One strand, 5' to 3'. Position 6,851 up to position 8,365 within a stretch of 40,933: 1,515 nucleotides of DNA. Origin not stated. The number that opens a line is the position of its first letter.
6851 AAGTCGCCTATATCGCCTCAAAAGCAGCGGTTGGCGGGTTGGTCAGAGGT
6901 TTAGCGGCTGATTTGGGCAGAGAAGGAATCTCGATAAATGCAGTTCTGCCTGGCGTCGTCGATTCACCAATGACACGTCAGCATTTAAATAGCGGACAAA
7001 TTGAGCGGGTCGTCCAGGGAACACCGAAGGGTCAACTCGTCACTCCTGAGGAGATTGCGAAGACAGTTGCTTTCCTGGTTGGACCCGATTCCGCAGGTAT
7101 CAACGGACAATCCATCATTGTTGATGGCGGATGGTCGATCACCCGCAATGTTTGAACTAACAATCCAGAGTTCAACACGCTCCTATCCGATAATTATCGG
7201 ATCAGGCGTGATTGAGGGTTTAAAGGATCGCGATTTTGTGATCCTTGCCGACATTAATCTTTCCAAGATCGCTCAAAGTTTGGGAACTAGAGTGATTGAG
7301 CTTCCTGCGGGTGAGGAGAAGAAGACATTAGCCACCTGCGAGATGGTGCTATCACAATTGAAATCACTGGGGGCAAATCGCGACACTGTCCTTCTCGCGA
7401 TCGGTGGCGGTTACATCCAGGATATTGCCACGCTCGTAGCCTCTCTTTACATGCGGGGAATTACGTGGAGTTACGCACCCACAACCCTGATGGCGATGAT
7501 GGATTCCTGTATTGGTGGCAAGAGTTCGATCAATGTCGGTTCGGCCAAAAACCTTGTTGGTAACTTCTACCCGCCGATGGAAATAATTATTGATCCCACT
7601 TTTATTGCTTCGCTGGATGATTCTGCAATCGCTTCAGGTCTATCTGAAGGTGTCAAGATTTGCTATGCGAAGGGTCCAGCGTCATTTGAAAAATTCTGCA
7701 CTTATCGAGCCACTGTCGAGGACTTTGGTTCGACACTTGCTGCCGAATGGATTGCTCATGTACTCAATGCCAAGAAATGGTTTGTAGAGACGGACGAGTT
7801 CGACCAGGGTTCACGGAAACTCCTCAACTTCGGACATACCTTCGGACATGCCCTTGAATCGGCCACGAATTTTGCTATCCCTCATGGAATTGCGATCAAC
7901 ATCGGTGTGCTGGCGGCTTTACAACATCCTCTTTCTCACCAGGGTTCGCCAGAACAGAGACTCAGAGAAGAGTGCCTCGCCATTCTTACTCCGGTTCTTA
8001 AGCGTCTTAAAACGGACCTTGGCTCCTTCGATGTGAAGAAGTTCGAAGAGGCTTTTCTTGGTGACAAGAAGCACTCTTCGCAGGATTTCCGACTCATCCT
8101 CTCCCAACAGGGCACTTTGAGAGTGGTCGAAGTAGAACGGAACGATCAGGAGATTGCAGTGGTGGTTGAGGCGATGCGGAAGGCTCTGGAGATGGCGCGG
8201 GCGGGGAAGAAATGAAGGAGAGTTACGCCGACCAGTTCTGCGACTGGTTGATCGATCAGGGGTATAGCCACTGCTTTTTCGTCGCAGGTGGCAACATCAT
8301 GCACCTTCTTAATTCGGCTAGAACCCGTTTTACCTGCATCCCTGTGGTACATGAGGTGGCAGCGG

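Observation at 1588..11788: Yersiniose-type branched 3,6-dideoxyhexose pathway core in an actinobacterial envelope locus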

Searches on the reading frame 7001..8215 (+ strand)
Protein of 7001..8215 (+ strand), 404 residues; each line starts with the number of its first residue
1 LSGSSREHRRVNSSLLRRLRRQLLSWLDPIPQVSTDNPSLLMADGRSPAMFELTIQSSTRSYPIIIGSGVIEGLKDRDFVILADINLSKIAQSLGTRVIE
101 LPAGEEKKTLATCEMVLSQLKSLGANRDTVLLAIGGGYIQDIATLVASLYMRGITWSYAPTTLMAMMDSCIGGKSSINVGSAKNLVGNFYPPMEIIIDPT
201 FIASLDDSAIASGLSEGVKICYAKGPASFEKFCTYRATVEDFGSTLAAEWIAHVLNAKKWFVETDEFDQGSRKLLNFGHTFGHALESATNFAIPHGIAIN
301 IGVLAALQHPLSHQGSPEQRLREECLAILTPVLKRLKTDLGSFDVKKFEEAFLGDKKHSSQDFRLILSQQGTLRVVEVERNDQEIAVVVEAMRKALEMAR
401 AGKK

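Call 5: search_protein_families(library=pfam, proteins=[window:7001-8215:+])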
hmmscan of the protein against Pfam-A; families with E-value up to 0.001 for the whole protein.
window:7001-8215:+ (404 aa): 3 families
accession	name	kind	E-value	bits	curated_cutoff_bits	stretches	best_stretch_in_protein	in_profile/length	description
PF01761.26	DHQ_synthase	-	2.3e-35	121.2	24.2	1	99-210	2-113/115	3-dehydroquinate synthase N-terminal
PF24621.2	DHQS_C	-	1.2e-24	87.3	27.6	1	213-357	1-143/144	3-dehydroquinate synthase C-terminal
PF13685.12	Fe-ADH_2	-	0.00022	21.7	28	1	85-203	33-146/149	Iron-containing alcohol dehydrogenase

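Call 6: search_protein_families(library=ncbifam, proteins=[window:7001-8215:+])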
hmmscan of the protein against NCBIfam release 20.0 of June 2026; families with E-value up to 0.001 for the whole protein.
window:7001-8215:+ (404 aa): 6 families
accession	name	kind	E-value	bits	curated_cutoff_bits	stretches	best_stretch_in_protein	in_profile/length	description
TIGR04425.1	P_lya_rel_AroB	hypoth_equivalog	1.1e-83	281.2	400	1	84-390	33-342/348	AroB-related putative sugar phosphate phospholyase (cyclizing)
TIGR01357.1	aroB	equivalog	8.6e-72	242.2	305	1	86-370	39-324/344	3-dehydroquinate synthase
NF010556.0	PRK13951.1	equivalog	1.6e-43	149.3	560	1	71-386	181-488/492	bifunctional shikimate kinase AroK/3-dehydroquinate synthase AroB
NF004852.0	PRK06203.1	equivalog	3.1e-42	144.9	333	1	93-309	86-303/407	3-dehydroquinate synthase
NF010627.0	PRK14021.1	equivalog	3.7e-35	121.3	565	1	99-306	241-457/542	bifunctional shikimate kinase/3-dehydroquinate synthase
NF002022.0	PRK00843.1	equivalog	0.00064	18.8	413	0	110-216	70-171/350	NAD(P)-dependent glycerol-1-phosphate dehydrogenase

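Call 53: search_solved_structures(query=window:7148-8215:+, show_alignments=1, max_evalue=1e-10)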
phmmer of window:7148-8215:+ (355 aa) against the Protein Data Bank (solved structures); distinct sequences matched with E-value up to 1e-10: 16.
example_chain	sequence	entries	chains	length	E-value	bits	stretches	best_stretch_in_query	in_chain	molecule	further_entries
3okf_A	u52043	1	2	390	2.9e-39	138.6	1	4-328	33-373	3-dehydroquinate synthase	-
1ujn_A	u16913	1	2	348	2.5e-37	132.2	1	12-257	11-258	dehydroquinate synthase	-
3clh_A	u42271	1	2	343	2.7e-37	132.1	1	33-320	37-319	3-dehydroquinate synthase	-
5hvn_A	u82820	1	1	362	1.5e-35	126.4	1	39-335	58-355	3-dehydroquinate synthase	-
3qbd_A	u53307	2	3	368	1.8e-35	126.2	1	11-259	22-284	3-dehydroquinate synthase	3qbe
1xag_A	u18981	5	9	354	5.6e-34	121.2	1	49-326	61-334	3-dehydroquinate synthase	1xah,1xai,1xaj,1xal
6lk2_A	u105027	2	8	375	1.3e-33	120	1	46-277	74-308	3-dehydroquinate synthase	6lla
6c5c_A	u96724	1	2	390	1.1e-32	116.9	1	52-256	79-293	3-dehydroquinate synthase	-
5eks_A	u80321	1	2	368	2e-32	116.2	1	41-258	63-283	3-dehydroquinate synthase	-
3zok_A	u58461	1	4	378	7.6e-32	114.2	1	34-318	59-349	3-DEHYDROQUINATE SYNTHASE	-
7u5s_A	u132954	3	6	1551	1.4e-31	113.3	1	53-256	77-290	Pentafunctional AROM polypeptide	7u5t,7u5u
1dqs_A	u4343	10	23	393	2.8e-30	109.1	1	51-257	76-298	PROTEIN (3-DEHYDROQUINATE SYNTHASE) | 3-DEHYDROQUINATE SYNTHASE | Pentafunctional AROM polypeptide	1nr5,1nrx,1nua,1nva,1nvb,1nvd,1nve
6hqv_A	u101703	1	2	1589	5e-29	104.9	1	51-256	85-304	Pentafunctional AROM polypeptide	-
2d2x_A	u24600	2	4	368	1e-28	103.9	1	47-258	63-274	2-deoxy-scyllo-inosose synthase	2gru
4p53_A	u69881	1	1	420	3.2e-23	85.9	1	52-264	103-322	Cyclase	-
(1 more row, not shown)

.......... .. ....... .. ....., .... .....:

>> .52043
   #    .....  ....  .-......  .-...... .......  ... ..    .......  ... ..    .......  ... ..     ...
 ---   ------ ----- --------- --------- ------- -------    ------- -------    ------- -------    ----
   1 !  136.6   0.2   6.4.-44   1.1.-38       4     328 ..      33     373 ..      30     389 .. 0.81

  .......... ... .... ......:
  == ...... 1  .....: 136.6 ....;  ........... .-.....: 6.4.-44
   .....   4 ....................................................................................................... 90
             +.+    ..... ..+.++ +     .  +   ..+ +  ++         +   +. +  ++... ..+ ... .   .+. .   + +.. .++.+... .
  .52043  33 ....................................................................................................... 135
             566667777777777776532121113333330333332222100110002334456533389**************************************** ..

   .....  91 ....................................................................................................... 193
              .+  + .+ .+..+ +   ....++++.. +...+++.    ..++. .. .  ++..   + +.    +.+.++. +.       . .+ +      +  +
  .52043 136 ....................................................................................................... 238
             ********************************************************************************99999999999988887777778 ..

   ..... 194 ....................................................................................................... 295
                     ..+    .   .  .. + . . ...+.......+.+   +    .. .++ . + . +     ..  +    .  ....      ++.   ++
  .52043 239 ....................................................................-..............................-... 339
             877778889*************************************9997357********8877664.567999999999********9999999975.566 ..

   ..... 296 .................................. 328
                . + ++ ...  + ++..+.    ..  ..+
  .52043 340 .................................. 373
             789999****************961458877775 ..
